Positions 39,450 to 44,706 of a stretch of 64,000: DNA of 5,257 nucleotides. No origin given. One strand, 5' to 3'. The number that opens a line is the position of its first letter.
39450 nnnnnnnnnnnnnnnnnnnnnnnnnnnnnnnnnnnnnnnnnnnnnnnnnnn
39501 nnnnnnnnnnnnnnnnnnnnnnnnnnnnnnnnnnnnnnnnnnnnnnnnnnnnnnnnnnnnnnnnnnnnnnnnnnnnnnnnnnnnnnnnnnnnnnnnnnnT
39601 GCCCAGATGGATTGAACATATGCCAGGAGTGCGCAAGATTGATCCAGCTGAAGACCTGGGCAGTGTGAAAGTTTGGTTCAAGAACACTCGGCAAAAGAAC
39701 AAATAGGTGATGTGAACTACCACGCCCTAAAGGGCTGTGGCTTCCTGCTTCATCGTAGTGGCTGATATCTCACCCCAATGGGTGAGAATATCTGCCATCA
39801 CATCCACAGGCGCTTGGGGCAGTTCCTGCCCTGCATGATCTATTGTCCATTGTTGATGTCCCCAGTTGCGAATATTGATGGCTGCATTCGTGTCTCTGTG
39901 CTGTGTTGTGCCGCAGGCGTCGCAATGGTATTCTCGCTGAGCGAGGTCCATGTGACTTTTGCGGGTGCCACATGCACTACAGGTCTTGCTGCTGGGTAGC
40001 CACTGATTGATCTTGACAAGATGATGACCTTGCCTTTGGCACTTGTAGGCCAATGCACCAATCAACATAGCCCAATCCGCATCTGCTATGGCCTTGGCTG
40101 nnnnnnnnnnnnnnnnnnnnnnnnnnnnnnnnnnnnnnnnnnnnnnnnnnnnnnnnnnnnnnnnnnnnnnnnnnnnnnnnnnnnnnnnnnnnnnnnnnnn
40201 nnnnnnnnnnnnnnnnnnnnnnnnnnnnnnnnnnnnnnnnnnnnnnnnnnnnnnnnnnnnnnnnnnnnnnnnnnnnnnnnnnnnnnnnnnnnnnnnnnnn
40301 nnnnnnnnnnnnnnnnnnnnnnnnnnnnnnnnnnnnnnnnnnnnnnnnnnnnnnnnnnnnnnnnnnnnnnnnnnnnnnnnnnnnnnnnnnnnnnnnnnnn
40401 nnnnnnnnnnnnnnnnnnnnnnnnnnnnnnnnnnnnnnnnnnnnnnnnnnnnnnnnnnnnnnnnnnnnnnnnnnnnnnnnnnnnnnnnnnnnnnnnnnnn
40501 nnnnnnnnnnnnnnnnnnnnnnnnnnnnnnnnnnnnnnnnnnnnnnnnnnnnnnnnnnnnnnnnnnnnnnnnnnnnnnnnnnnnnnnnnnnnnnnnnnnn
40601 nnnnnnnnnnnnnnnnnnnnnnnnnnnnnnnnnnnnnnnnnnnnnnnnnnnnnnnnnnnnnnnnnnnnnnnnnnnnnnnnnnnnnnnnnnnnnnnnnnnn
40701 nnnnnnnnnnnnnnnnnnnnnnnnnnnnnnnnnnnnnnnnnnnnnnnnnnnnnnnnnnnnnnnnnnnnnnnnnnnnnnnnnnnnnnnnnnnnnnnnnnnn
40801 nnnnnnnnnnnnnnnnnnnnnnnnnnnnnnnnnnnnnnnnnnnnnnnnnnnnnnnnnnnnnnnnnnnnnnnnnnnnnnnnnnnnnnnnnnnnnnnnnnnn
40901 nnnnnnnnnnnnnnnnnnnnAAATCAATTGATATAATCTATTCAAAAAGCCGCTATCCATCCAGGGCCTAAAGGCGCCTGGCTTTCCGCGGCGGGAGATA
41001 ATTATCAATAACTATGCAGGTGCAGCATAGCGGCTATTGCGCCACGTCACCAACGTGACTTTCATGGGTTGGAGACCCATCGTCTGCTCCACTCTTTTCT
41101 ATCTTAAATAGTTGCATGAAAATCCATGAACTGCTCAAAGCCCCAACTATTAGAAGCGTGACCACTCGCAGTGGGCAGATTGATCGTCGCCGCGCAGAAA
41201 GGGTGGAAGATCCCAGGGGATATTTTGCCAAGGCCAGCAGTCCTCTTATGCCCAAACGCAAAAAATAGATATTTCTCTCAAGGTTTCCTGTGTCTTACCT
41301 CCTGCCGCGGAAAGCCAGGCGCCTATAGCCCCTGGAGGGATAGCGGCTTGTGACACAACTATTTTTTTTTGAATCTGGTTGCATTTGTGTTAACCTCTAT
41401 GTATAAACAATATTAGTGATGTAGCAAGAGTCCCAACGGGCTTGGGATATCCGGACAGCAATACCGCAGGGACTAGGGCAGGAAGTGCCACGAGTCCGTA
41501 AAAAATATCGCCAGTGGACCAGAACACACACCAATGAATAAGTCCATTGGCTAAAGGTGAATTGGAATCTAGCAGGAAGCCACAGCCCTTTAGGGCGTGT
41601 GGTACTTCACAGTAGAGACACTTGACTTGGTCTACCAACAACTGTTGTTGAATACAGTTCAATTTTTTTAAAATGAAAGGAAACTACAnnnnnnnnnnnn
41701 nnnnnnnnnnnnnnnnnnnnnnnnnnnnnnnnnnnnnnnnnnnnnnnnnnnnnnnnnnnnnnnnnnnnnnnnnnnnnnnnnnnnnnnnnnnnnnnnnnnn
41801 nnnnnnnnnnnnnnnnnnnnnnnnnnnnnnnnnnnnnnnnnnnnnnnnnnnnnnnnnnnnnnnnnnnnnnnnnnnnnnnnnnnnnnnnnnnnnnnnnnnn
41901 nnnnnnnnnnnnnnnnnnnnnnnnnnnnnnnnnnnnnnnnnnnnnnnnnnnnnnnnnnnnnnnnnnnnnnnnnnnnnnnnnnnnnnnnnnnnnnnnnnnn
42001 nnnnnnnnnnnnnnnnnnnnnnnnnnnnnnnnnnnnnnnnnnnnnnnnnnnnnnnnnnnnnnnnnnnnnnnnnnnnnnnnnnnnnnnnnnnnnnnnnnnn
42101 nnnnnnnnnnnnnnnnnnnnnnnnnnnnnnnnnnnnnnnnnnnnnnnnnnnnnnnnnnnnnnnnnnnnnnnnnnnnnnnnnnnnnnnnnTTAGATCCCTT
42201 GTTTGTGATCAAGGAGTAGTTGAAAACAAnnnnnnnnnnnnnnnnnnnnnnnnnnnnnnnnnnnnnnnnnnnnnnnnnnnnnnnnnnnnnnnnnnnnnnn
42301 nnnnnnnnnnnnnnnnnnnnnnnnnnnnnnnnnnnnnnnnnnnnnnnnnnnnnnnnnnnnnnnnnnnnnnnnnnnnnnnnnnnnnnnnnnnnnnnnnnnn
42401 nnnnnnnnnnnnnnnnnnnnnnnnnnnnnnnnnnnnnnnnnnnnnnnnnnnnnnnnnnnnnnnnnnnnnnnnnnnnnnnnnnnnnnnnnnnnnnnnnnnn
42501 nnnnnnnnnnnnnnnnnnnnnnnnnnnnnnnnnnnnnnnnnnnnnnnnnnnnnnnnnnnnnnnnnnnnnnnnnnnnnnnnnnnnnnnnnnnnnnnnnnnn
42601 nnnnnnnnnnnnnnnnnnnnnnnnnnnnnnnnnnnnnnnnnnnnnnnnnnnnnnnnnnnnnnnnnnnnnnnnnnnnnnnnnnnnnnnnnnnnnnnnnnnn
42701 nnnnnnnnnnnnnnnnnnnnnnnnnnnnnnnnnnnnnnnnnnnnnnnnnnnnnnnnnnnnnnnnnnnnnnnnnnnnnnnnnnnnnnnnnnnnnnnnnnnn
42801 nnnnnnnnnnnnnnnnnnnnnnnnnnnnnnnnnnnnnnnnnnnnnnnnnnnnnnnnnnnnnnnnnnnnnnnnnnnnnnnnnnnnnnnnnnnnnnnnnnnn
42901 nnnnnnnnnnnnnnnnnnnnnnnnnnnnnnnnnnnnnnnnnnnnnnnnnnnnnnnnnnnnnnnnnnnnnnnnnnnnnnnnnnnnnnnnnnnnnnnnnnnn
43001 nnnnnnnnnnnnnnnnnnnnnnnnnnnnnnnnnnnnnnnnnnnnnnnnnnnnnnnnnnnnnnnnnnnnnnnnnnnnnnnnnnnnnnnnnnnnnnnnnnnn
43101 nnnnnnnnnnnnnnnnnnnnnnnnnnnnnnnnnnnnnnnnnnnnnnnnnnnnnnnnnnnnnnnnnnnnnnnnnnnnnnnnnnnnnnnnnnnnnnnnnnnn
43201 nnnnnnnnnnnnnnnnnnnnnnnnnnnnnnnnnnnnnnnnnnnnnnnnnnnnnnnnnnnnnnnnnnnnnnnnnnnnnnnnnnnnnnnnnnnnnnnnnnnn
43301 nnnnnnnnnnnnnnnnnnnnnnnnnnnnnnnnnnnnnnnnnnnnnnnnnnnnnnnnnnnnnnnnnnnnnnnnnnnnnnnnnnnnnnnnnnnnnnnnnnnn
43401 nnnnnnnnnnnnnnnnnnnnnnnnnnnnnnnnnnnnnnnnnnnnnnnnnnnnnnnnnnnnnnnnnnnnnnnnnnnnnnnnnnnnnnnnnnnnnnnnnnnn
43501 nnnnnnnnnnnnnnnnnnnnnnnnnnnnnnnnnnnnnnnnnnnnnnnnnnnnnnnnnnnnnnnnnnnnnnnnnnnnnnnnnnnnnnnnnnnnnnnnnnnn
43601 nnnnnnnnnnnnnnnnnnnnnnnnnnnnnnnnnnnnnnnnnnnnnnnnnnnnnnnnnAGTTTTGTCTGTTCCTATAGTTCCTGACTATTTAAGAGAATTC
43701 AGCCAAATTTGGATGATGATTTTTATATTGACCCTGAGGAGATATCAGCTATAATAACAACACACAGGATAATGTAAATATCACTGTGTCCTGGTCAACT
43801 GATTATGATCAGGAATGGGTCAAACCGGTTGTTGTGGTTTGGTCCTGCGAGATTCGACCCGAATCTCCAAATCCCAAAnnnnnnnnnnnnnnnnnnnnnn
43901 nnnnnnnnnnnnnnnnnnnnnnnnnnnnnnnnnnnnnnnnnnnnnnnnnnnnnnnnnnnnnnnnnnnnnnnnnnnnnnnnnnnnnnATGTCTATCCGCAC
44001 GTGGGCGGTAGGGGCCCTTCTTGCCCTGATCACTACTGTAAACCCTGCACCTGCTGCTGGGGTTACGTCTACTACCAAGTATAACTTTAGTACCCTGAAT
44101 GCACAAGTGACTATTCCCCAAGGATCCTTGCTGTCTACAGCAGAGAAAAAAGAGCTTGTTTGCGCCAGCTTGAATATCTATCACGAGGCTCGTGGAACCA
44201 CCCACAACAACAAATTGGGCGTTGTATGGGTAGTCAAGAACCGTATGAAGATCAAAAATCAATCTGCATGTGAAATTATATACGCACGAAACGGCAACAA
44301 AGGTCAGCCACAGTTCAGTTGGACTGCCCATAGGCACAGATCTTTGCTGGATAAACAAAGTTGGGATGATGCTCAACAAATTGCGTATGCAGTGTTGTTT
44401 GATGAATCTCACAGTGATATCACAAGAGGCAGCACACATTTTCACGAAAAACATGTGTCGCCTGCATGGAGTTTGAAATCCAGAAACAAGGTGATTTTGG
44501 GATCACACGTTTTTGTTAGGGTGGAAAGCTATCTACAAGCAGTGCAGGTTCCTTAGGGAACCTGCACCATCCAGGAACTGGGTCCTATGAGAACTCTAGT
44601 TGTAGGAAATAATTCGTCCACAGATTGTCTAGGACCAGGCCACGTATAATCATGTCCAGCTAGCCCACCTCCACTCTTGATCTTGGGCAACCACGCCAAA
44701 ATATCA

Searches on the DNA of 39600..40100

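Call 50: search_rna_families(source=window, start=39600, end=40100, threshold=evalue, max_evalue=10)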
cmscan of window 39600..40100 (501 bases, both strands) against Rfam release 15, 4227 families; matches with E-value up to 10: 6.
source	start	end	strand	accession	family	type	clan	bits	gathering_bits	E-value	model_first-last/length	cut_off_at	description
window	39742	39810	-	RF03064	RAGATH-18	Gene; sRNA;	-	19.7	44.9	0.48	1-71/71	no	RAGATH-18 RNA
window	39902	39974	+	RF03562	mir-2004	Gene; miRNA;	-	18.7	100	1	1-98/98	no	mir-2004 microRNA precursor family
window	40046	40074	-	RF00613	SNORD94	Gene; snRNA; snoRNA; CD-box;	-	18.4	60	0.061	1-137/137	no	Small nucleolar RNA SNORD94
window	39892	39990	+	RF02093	mir-2968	Gene; miRNA;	-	18.4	70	1.3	1-106/106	no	mir-2968 microRNA precursor family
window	39607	39646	-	RF00181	SNORD113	Gene; snRNA; snoRNA; CD-box;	CL00069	17.5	36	1.3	1-74/74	no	Small nucleolar RNA SNORD113/SNORD114 family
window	39675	39783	-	RF02479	GlsR13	Gene; snRNA; snoRNA; CD-box;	-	12.1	100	5.4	1-100/100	no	Small nucleolar RNA GlsR13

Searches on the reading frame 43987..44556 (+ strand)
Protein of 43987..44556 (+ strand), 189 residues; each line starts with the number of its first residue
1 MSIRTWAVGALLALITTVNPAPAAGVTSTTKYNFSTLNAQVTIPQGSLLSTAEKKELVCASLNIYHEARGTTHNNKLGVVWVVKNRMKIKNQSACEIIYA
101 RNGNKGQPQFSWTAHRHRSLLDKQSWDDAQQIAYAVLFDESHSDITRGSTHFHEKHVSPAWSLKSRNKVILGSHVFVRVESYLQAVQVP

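Call 10: search_protein_families(library=pfam, proteins=[window:43987-44556:+], max_evalue=0.001)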
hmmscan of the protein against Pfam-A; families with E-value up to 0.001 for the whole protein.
window:43987-44556:+ (189 aa): 1 family
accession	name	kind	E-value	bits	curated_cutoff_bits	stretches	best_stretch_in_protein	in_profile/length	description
PF07486.17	Hydrolase_2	-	1.2e-11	45.5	27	1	73-177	4-100/100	Cell Wall Hydrolase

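Call 73: find_encoding_contigs(protein=window:43987-44556:+, flank=2500, max_places=8)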
Protein window:43987-44556:+ (189 aa): 2 contigs read that carry it; 1 place shown.
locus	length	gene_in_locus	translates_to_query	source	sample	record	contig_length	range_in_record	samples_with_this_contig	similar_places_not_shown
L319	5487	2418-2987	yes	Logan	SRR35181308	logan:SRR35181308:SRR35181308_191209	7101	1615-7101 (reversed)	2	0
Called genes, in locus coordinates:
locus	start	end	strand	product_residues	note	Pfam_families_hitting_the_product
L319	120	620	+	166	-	PF13505:OMP_b-brl, PF01389:OmpA_membrane (weak)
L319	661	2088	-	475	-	PF12224:Amidoligase_2 (weak)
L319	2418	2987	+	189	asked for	PF07486:Hydrolase_2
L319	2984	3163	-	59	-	-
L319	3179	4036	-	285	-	-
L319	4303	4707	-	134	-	-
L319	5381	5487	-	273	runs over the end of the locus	-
